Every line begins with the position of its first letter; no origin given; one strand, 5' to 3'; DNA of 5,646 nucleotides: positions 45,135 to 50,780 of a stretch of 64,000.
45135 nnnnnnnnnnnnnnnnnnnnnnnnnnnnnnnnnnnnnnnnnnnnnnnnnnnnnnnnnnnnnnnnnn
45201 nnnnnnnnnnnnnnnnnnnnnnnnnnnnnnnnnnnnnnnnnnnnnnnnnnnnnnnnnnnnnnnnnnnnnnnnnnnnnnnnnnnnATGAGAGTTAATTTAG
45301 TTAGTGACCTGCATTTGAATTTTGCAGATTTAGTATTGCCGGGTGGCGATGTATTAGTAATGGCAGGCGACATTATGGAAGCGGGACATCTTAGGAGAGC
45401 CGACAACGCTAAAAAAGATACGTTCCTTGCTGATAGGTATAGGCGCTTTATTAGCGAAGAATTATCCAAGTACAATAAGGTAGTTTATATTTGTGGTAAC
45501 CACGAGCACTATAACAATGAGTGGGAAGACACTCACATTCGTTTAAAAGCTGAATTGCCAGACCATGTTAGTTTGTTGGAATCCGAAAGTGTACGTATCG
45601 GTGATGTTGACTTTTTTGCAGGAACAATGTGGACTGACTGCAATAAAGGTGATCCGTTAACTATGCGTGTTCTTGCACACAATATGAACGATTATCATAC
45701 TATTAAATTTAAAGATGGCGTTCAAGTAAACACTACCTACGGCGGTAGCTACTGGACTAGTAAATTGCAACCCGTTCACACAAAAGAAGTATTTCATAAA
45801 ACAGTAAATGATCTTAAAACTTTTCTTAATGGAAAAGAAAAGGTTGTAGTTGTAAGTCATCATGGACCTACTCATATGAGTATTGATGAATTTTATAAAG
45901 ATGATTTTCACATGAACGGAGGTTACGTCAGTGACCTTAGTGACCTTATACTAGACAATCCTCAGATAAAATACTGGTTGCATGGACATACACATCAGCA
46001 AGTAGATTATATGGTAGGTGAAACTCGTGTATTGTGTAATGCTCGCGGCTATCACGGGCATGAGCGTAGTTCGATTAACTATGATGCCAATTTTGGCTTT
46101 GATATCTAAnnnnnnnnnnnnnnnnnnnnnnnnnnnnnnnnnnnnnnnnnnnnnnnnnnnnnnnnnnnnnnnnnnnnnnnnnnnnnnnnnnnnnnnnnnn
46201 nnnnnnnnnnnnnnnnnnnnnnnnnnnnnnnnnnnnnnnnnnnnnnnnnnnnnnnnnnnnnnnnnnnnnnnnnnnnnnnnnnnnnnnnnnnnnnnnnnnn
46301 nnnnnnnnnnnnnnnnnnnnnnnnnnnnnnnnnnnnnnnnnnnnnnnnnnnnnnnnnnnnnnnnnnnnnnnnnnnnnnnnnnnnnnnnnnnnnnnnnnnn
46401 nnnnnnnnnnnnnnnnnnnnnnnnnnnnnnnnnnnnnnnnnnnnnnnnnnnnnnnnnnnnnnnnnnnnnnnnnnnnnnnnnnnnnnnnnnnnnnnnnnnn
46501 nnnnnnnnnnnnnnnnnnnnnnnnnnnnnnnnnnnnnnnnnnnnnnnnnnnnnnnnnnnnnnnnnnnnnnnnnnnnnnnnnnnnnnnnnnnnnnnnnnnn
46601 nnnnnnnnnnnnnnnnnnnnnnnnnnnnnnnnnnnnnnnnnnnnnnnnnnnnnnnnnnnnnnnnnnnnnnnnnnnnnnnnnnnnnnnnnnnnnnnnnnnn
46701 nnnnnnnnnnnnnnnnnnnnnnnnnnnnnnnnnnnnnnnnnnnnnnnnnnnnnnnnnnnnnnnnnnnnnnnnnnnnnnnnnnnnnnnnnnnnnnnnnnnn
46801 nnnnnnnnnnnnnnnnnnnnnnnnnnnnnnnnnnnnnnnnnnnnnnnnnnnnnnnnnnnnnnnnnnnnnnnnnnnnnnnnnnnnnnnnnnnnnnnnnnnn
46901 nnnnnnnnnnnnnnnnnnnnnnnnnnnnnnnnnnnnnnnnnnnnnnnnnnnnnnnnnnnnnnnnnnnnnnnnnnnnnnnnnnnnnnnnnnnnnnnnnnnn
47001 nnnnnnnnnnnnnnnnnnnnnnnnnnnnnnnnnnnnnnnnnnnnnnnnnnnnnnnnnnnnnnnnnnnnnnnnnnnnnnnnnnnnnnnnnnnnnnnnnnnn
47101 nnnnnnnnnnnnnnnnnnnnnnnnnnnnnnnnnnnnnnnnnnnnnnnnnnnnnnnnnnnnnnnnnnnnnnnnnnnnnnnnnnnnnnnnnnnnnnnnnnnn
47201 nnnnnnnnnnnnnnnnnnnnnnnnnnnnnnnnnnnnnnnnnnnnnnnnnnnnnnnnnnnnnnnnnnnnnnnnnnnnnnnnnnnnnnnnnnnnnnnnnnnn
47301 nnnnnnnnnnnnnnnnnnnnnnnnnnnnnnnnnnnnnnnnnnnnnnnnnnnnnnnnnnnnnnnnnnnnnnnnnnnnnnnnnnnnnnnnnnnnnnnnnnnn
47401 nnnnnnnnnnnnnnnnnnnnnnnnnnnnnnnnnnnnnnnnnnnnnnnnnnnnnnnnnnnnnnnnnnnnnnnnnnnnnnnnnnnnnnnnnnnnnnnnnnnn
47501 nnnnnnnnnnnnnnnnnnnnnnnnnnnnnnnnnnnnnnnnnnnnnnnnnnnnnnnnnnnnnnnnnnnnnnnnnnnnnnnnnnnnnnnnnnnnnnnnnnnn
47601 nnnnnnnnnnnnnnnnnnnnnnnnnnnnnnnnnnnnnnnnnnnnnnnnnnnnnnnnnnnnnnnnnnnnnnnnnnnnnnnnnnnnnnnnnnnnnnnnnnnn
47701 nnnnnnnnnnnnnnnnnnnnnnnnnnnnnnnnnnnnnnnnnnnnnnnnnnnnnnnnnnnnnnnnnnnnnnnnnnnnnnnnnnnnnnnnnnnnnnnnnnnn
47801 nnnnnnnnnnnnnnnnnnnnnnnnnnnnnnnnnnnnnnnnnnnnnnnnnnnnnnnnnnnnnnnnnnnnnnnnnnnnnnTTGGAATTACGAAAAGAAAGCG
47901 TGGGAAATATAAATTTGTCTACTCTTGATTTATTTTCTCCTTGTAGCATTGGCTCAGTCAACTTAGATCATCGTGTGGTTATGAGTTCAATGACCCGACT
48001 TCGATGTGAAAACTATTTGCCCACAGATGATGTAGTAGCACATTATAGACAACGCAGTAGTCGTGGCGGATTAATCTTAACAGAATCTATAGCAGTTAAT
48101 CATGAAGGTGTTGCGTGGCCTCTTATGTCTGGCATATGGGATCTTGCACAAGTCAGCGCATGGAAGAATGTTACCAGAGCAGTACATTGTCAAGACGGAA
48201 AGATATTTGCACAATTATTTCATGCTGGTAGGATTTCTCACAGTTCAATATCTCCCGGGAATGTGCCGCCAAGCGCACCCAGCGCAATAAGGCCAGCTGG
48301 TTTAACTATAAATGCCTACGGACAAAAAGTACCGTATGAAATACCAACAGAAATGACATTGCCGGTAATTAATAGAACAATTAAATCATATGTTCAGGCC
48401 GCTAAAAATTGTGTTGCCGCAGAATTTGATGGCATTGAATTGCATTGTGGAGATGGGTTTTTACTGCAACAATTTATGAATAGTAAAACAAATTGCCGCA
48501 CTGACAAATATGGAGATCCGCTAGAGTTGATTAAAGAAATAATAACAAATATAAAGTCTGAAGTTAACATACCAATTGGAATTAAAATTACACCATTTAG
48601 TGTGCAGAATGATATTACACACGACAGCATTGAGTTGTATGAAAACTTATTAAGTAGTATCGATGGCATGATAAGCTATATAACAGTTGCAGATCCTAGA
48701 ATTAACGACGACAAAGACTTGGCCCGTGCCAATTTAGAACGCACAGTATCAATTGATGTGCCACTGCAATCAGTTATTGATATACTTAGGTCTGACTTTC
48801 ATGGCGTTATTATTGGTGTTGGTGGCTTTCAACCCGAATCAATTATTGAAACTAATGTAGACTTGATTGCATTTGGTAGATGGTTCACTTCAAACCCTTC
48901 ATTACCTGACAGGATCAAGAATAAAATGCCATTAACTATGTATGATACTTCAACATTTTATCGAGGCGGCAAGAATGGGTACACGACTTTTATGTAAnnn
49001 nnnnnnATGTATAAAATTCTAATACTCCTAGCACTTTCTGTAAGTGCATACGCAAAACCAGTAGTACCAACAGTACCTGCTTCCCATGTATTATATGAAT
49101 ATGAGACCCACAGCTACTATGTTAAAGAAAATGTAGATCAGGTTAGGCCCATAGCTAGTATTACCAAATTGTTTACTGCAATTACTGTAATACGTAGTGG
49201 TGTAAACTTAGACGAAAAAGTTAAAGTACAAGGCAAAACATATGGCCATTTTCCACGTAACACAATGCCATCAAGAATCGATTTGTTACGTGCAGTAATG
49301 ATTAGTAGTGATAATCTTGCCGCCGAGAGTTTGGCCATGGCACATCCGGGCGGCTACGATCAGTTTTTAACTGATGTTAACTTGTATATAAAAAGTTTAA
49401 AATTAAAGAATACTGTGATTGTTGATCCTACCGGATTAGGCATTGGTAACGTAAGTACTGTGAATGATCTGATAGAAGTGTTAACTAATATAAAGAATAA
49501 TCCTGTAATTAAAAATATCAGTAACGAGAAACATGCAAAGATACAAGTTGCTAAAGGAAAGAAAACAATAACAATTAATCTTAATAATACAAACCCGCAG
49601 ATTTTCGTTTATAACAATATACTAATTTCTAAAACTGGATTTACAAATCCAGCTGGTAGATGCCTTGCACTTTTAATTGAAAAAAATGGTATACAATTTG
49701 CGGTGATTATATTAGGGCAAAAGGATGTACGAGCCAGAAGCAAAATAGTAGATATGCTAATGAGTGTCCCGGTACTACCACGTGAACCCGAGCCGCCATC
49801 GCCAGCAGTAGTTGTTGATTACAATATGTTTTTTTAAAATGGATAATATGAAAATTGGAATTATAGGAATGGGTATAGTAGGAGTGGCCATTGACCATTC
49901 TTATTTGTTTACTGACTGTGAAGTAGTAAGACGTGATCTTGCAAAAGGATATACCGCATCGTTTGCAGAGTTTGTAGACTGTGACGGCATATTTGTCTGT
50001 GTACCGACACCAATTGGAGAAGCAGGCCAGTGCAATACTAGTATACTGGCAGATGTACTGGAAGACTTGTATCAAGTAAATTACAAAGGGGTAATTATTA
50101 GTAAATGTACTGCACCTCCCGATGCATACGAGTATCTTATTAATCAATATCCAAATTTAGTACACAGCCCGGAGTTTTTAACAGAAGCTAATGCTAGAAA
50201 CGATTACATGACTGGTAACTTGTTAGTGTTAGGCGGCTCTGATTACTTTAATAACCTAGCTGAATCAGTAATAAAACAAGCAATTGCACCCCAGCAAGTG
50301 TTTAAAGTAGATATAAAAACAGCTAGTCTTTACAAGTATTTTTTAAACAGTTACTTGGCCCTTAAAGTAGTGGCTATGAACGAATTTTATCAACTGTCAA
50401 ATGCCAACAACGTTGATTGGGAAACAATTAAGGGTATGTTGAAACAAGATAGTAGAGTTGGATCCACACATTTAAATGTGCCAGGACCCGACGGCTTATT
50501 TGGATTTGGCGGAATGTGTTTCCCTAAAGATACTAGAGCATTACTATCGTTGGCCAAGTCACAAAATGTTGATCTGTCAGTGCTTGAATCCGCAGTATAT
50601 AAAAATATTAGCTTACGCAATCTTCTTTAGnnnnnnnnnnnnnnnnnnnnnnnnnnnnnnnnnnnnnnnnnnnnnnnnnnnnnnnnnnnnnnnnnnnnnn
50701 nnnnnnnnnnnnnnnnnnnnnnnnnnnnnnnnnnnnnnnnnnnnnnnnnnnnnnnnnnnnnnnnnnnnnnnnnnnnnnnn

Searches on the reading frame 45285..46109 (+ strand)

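Call 19: search_protein_families(library=pfam, proteins=[window:45285-46109:+], max_evalue=0.01)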
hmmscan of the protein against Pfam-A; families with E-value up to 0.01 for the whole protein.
window:45285-46109:+ (274 aa): 2 families
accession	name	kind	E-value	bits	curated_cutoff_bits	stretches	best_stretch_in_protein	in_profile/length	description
PF00149.33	Metallophos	-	5.2e-10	40.5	21.5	1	1-238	1-190/191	Calcineurin-like phosphoesterase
PF12850.12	Metallophos_2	-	0.0037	17.7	27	0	1-249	1-129/154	Calcineurin-like phosphoesterase superfamily domain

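Call 94: search_protein_families(library=phrogs, proteins=[window:45285-46109:+], max_evalue=0.0001)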
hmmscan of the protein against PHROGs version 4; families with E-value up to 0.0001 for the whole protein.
window:45285-46109:+ (274 aa): 1 family
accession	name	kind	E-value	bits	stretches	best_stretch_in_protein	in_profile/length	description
phrog_1649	-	other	3.8e-51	174.6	1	1-261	36-276/308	metallo-phosphoesterase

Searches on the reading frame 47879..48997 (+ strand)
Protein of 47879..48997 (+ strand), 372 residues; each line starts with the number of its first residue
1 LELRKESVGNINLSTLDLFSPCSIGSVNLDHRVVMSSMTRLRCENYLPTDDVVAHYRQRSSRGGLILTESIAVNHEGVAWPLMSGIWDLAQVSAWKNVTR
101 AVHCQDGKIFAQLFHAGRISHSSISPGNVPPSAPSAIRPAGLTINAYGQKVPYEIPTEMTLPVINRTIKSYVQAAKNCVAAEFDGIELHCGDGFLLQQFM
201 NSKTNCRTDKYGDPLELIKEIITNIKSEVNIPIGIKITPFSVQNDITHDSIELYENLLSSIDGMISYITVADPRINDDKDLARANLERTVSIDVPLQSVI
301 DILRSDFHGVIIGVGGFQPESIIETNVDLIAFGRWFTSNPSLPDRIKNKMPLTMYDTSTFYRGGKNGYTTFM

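Call 19: search_protein_families(library=pfam, proteins=[window:47879-48997:+], max_evalue=0.01)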
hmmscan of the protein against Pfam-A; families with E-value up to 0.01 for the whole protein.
window:47879-48997:+ (372 aa): 2 families
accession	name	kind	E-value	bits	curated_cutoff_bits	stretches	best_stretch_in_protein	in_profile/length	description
PF00724.26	Oxidored_FMN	-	7.6e-57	193.6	27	1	17-351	1-340/342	NADH:flavin oxidoreductase / NADH oxidase family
PF02783.20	MCR_beta_N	-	0.0063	16.6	22.2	0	146-188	8-50/182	Methyl-coenzyme M reductase beta subunit, N-terminal domain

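Call 77: search_protein_families(library=ncbifam, proteins=[window:47879-48997:+], max_evalue=0.01)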
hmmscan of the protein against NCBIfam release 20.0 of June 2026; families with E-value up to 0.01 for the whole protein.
window:47879-48997:+ (372 aa): 8 families
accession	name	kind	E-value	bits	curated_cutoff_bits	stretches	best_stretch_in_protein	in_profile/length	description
NF007899.0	PRK10605.1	subfamily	3.2e-58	197.7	403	1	15-371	3-362/365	N-ethylmaleimide reductase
TIGR03997.1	mycofact_OYE_2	equivalog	4.2e-32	111.3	793.15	1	18-230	2-203/645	mycofactocin system FadH/OYE family oxidoreductase 2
NF010047.0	PRK13523.1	equivalog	5.7e-32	111.1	431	1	17-352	4-326/339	NADPH dehydrogenase NamA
NF006101.0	PRK08255.1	equivalog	8.1e-30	103.5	1078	1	13-216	394-598/768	bifunctional salicylyl-CoA 5-hydroxylase/oxidoreductase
NF041087.1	bile_acid_BaiCD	equivalog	3.7e-24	84.8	825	1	17-288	3-256/642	bile acid Fe-S flavoenzyme BaiCD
TIGR03996.1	mycofact_OYE_1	hypoth_equivalog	3.1e-20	72.2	627.9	1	50-229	34-201/633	mycofactocin system FadH/OYE family oxidoreductase 1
NF045592.1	bili_reduct_N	equivalog_domain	2.2e-11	43.5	425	1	18-241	2-217/363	bilirubin reductase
NF045599.1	bili_reduct_long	exception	1.5e-07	30.1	750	1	20-228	3-203/641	bilirubin reductase, long form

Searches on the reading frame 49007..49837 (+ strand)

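Call 38: search_protein_families(library=pfam, proteins=[window:49007-49837:+], max_evalue=0.01)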
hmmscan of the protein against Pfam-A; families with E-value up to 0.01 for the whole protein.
window:49007-49837:+ (276 aa): 3 families
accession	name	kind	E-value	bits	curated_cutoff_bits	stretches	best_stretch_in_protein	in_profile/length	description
PF00768.25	Peptidase_S11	-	5.7e-33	114.8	27.6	1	26-239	14-238/239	D-alanyl-D-alanine carboxypeptidase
PF13354.11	Beta-lactamase2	-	1.2e-08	35.1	22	1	33-175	8-159/214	Beta-lactamase enzyme family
PF02113.21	Peptidase_S13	-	0.00032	20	22.8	1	91-172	275-364/444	D-Ala-D-Ala carboxypeptidase 3 (S13) family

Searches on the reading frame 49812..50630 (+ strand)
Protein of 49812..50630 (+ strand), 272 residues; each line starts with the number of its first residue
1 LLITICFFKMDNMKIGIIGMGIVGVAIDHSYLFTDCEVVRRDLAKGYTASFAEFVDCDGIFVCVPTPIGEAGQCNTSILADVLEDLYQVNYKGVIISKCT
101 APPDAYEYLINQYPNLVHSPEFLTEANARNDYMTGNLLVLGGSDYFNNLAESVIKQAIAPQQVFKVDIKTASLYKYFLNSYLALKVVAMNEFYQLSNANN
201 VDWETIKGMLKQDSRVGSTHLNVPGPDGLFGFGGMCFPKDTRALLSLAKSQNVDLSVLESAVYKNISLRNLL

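Call 38: search_protein_families(library=pfam, proteins=[window:49812-50630:+], max_evalue=0.01)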
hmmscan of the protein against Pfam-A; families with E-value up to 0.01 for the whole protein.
window:49812-50630:+ (272 aa): 2 families
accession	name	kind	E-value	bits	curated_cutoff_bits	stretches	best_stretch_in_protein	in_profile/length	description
PF00984.24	UDPG_MGDP_dh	-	4.6e-19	68.7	25.4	1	169-265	1-92/94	UDP-glucose/GDP-mannose dehydrogenase family, central domain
PF03721.20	UDPG_MGDP_dh_N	-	4.9e-12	46.2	27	1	51-145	71-178/187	UDP-glucose/GDP-mannose dehydrogenase family, NAD binding domain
